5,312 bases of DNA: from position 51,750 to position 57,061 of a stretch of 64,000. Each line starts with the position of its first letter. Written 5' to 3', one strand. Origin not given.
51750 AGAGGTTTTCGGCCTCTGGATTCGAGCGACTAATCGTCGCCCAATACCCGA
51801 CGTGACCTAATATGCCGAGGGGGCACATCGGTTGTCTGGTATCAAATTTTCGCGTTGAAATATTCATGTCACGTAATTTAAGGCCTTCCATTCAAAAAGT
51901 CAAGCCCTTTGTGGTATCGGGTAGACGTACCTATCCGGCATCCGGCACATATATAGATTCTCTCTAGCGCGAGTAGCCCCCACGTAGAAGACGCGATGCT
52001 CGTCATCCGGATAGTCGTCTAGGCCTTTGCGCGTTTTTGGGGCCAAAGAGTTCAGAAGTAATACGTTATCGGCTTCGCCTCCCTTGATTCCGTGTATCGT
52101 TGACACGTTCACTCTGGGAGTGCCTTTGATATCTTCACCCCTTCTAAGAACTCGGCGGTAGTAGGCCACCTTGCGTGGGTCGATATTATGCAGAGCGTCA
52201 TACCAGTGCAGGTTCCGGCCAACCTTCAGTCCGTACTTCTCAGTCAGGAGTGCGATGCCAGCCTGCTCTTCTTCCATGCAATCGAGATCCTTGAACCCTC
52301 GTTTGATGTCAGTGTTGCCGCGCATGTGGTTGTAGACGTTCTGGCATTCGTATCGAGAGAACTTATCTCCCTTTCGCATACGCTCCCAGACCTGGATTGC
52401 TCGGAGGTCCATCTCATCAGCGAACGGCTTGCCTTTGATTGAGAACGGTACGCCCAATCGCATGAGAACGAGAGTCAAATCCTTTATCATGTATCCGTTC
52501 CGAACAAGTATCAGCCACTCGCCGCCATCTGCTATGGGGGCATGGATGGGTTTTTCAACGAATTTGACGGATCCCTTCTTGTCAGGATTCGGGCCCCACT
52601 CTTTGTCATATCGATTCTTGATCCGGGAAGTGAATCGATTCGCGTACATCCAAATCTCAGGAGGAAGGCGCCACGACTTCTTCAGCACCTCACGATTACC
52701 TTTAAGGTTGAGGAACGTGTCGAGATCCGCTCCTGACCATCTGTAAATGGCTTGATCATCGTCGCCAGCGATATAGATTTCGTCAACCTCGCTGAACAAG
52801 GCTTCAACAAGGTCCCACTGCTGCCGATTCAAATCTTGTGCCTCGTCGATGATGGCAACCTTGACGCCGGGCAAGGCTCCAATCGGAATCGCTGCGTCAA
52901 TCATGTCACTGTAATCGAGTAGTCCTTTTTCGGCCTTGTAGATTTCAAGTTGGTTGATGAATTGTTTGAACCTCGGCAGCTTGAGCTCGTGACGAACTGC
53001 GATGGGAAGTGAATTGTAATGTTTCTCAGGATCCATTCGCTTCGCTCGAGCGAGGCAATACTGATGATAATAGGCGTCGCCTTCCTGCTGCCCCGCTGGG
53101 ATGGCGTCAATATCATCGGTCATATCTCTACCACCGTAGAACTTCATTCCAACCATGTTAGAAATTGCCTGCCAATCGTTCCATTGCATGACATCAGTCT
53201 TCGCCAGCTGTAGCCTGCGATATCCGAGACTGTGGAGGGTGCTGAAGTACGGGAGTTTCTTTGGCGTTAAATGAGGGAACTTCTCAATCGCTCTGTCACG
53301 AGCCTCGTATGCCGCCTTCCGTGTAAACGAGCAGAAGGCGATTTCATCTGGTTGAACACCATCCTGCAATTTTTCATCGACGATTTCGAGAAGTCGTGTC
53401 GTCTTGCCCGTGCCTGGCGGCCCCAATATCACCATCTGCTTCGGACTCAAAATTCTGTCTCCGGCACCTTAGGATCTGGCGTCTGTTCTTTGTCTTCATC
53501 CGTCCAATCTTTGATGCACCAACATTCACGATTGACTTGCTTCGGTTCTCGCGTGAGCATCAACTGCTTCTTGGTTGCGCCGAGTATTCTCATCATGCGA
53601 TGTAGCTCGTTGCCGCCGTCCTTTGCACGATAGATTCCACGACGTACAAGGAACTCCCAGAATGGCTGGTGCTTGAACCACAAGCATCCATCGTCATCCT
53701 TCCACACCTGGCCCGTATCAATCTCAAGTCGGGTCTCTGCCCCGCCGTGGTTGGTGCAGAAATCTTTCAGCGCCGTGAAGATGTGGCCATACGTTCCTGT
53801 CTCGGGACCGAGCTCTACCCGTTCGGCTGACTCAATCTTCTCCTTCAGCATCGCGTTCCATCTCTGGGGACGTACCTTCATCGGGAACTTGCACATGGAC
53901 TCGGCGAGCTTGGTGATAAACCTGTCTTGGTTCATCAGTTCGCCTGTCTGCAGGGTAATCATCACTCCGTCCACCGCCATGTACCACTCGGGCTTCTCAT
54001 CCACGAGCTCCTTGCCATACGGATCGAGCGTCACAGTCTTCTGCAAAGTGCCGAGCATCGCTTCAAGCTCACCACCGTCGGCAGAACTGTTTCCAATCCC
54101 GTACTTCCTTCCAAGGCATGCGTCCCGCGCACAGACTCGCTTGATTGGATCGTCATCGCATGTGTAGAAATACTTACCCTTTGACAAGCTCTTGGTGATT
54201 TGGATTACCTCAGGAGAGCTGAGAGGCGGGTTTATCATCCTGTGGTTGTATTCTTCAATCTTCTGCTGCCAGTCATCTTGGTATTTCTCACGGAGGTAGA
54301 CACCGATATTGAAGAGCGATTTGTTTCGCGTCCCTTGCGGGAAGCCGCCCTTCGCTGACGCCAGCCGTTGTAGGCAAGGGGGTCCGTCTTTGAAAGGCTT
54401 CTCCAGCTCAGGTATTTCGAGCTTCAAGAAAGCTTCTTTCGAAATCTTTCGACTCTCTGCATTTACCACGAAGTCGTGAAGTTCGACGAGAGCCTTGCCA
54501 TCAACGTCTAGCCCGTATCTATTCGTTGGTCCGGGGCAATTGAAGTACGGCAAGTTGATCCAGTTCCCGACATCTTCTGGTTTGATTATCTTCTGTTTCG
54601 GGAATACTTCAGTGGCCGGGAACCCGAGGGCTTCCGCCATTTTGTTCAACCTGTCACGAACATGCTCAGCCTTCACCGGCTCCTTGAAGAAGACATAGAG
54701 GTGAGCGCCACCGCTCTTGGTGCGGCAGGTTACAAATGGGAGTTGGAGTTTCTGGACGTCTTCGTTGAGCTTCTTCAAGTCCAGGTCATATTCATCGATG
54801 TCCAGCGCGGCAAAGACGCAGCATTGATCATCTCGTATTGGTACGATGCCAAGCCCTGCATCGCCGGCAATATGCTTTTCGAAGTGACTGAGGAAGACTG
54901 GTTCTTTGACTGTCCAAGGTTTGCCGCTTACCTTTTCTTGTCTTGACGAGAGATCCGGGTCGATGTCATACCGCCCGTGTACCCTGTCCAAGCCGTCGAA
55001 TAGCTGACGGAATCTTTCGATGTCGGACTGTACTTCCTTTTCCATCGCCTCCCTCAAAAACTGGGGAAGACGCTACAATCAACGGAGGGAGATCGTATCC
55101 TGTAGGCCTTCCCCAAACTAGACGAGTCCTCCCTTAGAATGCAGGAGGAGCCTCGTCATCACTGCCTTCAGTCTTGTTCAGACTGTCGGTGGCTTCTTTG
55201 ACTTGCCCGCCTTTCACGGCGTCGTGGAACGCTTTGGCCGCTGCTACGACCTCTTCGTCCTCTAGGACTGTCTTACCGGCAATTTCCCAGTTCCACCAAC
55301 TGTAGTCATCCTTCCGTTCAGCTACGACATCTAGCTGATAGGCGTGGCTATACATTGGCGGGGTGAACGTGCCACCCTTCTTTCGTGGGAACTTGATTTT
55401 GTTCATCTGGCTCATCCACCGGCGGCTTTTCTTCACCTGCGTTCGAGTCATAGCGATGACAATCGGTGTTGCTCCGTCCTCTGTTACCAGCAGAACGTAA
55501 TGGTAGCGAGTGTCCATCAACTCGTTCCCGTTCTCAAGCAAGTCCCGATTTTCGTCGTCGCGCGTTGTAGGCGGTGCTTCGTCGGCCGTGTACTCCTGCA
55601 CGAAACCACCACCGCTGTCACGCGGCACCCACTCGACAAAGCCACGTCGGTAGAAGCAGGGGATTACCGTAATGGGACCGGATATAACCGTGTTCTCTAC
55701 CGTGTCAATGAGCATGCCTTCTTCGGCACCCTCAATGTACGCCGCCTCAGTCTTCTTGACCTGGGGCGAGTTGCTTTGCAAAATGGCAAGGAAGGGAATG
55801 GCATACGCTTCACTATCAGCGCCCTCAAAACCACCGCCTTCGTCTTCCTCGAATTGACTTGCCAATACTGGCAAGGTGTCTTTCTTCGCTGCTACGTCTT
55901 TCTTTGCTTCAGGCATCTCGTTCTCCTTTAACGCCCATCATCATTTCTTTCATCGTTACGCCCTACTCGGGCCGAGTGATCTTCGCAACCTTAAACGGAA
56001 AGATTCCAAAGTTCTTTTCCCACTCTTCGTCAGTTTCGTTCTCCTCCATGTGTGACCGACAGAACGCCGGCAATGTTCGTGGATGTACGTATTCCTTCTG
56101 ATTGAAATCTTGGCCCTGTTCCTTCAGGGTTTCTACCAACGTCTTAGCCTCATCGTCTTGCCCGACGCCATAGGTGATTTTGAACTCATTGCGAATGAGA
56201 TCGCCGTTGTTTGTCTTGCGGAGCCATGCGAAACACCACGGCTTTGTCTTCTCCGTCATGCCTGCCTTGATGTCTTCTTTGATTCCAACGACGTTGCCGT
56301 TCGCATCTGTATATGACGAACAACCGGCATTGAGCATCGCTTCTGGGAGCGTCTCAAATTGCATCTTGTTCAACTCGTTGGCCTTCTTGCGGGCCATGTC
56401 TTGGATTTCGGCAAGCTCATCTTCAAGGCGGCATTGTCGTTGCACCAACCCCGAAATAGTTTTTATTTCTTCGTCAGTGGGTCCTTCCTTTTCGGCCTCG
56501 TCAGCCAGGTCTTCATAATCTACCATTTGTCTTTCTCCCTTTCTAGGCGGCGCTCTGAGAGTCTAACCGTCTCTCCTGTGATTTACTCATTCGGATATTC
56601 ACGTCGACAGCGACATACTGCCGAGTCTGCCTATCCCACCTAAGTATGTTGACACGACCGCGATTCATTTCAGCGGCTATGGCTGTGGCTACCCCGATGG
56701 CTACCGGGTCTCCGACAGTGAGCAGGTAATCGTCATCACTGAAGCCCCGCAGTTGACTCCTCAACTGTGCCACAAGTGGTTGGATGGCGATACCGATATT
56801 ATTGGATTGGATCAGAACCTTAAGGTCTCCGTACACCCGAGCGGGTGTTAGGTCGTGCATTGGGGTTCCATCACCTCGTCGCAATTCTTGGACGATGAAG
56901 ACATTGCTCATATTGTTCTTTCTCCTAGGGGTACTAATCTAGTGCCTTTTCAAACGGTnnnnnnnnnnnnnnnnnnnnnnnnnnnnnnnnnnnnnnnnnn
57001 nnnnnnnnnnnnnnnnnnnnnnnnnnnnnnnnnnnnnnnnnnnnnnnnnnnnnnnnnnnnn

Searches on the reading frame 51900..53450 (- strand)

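Call 28: search_protein_families(library=pfam, proteins=[window:51900-53450:-], max_evalue=0.001)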
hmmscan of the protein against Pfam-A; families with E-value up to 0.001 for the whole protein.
window:51900-53450:- (516 aa): 8 families
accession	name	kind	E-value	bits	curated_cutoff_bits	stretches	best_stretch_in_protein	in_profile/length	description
PF00580.27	UvrD-helicase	-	5.3e-32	112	23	1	4-250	14-267/271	UvrD/REP helicase N-terminal domain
PF13245.12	AAA_19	-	8.3e-16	58.8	25.1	1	4-237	12-132/134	AAA domain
PF13361.12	UvrD_C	-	2.6e-12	47.3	25.6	1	438-502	280-346/350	UvrD-like helicase C-terminal domain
PF13538.12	UvrD_C_2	-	3.2e-08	33.7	27.4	1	449-501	4-51/52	UvrD-like helicase C-terminal domain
PF01443.25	Viral_helicase1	-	1e-06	29.2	21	0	446-502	176-227/228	Viral superfamily 1 RNA helicase core domain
PF13401.12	AAA_22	-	4.9e-05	24.1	27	0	6-44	8-43/130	AAA domain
PF13604.12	AAA_30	-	0.00021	21.5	27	0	6-51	21-63/191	AAA domain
PF13173.12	AAA_14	-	0.00074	20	27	0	4-57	3-53/129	AAA domain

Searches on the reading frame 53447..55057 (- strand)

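Call 28: search_protein_families(library=pfam, proteins=[window:53447-55057:-], max_evalue=0.001)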
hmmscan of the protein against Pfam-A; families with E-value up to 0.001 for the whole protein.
window:53447-55057:- (536 aa): 1 family
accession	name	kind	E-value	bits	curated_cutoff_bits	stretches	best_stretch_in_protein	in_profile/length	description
PF22548.2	AEP-TOTE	-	6.8e-17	62.3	27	1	57-171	64-189/230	TOTE conflict system, Archaeo-Eukaryotic Primase domain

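Call 79: search_protein_families(library=phrogs, proteins=[window:53447-55057:-], max_evalue=0.001)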
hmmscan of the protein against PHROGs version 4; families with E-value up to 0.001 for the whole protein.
window:53447-55057:- (536 aa): 2 families
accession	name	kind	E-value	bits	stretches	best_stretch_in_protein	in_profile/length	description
phrog_21866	-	DNA, RNA and nucleotide metabolism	2.6e-88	298.7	1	11-479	2-489/538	primase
phrog_5362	-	DNA, RNA and nucleotide metabolism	9.6e-05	22.8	0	98-145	135-183/280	DNA primase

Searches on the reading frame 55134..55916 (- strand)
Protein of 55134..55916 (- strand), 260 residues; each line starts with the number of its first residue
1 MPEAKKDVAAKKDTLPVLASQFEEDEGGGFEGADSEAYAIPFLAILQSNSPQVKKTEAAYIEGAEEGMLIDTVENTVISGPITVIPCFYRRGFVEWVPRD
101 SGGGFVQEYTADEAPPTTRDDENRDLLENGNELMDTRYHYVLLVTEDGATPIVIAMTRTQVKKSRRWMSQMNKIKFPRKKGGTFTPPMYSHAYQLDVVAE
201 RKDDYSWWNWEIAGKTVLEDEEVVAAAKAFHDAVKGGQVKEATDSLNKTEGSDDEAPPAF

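Call 28: search_protein_families(library=pfam, proteins=[window:55134-55916:-], max_evalue=0.001)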
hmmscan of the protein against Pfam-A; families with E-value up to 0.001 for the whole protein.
window:55134-55916:- (260 aa): 1 family
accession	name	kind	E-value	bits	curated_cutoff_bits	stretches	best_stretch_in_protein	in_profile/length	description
PF23977.1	Pam3_Gp34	-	2.3e-69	234.2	27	1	21-240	12-235/235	Pam3 phage gp34-like protein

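Call 79: search_protein_families(library=phrogs, proteins=[window:55134-55916:-], max_evalue=0.001)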
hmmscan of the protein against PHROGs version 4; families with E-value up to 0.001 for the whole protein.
window:55134-55916:- (260 aa): 1 family
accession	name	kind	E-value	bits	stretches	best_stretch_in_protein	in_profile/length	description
phrog_2402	-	unknown function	7.3e-69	233.5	1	3-253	13-279/292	-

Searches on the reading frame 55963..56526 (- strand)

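Call 9: search_protein_families(library=pfam, proteins=[window:55963-56526:-], max_evalue=0.01)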
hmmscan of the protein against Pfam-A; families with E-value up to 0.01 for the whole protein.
window:55963-56526:- (187 aa): 1 family
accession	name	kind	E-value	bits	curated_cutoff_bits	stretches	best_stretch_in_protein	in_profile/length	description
PF23984.1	DUF7307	-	6.5e-22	78.3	27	1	24-185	2-129/129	Pam3 gp33-like protein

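Call 10: search_protein_families(library=phrogs, proteins=[window:55963-56526:-], max_evalue=0.001)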
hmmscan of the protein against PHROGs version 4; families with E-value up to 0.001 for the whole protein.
window:55963-56526:- (187 aa): 1 family
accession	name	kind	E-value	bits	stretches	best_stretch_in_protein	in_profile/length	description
phrog_2378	-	unknown function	2.4e-36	126.3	1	9-186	13-187/189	-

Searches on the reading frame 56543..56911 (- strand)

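Call 79: search_protein_families(library=phrogs, proteins=[window:56543-56911:-], max_evalue=0.001)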
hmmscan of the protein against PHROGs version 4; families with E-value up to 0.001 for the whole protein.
window:56543-56911:- (122 aa): 1 family
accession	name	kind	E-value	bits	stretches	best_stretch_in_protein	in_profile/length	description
phrog_5888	-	unknown function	1.8e-30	106.2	1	1-112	1-117/118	-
